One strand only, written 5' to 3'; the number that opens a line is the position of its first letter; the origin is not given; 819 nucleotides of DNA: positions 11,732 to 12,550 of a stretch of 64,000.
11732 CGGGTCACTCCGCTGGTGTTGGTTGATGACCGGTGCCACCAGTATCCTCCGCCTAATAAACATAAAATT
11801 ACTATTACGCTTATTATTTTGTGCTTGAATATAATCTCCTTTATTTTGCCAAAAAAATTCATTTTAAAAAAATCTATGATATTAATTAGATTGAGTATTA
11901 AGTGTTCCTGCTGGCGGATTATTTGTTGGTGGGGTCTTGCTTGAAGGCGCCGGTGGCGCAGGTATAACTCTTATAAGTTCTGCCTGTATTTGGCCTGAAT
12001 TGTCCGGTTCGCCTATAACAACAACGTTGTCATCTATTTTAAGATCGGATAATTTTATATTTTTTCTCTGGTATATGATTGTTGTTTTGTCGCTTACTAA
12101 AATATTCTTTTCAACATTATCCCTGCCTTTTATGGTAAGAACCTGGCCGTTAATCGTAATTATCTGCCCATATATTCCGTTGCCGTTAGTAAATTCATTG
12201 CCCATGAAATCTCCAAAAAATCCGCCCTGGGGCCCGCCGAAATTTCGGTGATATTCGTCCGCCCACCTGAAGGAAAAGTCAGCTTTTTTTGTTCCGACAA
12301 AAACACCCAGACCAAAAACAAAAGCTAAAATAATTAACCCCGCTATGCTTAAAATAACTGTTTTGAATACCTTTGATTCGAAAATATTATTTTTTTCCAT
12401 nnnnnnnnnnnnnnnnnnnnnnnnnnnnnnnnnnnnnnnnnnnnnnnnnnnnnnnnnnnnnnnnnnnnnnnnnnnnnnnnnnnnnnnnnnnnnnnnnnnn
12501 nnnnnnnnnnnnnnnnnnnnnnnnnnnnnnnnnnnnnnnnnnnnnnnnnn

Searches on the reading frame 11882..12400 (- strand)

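Call 16: search_protein_families(library=pfam, proteins=[window:11882-12400:-], max_evalue=10)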
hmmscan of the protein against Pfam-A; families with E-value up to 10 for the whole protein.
window:11882-12400:- (172 aa): 1 family
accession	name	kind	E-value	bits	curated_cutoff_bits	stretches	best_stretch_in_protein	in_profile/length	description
PF18914.6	DUF5666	-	0.21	12.4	27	1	78-143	2-59/60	Domain of unknown function (DUF5666)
